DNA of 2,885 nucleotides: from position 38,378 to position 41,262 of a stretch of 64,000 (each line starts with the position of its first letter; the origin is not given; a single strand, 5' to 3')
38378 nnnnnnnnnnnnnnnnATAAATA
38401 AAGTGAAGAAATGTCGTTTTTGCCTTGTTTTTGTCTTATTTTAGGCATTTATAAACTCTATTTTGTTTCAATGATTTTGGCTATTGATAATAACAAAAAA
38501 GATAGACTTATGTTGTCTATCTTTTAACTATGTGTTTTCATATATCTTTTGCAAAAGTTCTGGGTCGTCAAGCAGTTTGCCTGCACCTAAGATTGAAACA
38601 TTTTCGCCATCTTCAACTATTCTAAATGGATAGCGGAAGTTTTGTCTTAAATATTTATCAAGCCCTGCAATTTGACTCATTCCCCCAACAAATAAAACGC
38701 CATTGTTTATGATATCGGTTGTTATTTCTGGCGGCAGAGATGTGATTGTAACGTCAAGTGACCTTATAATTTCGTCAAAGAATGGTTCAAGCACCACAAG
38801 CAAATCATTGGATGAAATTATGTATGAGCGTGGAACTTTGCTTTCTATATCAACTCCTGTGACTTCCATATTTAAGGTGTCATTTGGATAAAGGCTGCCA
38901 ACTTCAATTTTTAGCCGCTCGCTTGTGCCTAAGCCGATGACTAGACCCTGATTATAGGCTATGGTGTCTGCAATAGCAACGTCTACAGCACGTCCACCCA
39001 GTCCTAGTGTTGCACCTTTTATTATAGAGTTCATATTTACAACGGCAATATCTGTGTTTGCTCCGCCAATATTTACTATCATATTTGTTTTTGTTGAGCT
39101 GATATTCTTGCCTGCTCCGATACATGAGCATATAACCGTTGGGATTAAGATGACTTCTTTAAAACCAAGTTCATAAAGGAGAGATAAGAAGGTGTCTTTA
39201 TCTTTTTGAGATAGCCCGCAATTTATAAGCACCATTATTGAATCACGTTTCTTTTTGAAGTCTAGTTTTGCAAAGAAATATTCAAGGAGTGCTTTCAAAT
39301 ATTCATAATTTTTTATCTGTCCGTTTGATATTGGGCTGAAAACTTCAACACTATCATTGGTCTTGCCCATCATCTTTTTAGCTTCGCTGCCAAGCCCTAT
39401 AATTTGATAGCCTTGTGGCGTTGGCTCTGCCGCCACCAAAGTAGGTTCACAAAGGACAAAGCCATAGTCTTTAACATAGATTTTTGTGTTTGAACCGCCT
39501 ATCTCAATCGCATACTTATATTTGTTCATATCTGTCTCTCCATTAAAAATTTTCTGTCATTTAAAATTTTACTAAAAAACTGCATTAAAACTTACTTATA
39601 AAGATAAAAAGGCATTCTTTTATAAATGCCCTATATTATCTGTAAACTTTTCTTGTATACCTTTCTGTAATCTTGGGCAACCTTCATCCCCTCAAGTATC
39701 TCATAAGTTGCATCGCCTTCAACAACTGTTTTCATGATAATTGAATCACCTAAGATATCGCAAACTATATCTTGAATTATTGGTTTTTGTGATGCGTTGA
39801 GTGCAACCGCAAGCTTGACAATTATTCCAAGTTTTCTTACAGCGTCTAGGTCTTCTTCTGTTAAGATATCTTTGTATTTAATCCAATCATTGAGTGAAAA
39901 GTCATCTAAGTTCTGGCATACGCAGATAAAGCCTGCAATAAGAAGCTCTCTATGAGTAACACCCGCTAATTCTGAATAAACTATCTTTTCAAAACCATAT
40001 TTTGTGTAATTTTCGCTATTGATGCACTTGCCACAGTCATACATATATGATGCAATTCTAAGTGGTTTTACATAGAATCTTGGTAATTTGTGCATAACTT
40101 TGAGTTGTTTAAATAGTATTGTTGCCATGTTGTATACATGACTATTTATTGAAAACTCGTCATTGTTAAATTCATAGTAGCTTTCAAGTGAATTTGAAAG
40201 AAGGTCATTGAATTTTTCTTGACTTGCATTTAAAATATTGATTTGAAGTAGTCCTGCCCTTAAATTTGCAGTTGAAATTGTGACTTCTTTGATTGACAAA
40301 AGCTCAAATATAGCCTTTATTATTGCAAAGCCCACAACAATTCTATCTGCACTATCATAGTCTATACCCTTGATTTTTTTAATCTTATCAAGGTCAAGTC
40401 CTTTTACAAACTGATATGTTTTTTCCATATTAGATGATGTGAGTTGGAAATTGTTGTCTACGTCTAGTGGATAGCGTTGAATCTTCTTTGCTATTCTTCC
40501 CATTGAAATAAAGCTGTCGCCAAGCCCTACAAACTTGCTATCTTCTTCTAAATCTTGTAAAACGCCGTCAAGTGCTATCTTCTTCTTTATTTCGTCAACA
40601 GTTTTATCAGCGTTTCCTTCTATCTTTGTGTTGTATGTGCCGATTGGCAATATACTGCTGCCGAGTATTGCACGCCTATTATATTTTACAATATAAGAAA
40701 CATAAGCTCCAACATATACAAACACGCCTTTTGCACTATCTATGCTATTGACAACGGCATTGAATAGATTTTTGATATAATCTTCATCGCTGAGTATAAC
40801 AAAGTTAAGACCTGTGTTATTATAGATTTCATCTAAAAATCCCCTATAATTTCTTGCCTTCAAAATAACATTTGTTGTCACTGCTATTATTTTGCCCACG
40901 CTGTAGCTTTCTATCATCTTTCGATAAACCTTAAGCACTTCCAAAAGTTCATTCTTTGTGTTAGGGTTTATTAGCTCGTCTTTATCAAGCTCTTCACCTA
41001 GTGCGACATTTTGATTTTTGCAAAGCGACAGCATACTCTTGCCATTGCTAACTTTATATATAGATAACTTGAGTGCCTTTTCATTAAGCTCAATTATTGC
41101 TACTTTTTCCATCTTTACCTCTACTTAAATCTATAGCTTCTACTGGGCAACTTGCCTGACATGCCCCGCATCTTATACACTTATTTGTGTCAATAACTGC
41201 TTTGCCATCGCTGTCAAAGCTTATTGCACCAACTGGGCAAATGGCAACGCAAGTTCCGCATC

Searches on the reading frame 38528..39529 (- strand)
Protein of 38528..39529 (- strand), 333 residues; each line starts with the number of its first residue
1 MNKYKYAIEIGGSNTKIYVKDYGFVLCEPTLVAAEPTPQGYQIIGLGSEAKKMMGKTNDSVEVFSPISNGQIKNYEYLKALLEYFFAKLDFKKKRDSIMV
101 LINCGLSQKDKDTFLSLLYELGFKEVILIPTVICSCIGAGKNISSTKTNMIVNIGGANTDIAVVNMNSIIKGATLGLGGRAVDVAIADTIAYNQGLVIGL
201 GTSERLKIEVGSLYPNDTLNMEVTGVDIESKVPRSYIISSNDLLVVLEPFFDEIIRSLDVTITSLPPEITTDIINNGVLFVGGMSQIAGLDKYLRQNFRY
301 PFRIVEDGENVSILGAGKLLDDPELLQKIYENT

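Call 14: search_protein_families(library=pfam, proteins=[window:38528-39529:-], max_evalue=0.001)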
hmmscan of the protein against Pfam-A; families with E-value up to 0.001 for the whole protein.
window:38528-39529:- (333 aa): 4 families
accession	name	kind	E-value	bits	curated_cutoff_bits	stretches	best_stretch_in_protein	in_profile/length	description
PF06723.19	MreB_Mbl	-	4e-70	236.7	27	1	6-326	4-325/327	MreB/Mbl protein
PF14450.12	FtsA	-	2.1e-10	41.5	31.8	1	151-307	2-112/127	Cell division protein FtsA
PF00022.25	Actin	-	2.2e-08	33.6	27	1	11-190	12-187/410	Actin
PF11104.14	PilM_2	-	0.00019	20.9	27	0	245-312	246-312/340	Type IV pilus assembly protein PilM;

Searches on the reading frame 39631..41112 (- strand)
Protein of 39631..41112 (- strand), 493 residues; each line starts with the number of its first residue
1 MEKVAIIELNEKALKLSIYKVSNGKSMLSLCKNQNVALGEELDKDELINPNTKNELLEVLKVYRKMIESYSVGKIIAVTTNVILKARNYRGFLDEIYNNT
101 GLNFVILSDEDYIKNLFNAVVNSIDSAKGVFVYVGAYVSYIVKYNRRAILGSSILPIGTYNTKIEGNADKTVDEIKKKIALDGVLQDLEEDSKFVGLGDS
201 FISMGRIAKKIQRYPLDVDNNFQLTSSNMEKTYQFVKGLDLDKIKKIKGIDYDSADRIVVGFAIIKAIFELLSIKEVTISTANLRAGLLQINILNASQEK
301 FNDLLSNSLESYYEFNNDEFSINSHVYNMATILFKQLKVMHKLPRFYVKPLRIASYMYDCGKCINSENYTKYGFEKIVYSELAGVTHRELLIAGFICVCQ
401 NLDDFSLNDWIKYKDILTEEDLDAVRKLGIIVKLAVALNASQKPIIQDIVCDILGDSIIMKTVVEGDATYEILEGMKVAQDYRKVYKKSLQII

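Call 14: search_protein_families(library=pfam, proteins=[window:39631-41112:-], max_evalue=0.001)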
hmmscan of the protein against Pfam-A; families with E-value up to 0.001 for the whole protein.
window:39631-41112:- (493 aa): 2 families
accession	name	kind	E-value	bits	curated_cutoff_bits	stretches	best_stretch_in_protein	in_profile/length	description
PF02541.22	Ppx-GppA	-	3.4e-23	82.9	27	1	18-289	2-278/285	Ppx/GppA phosphatase family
PF21447.3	Ppx-GppA_III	-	5.6e-05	23.5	27.3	1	324-450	21-144/177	Ppx/GppA phosphatase, domain III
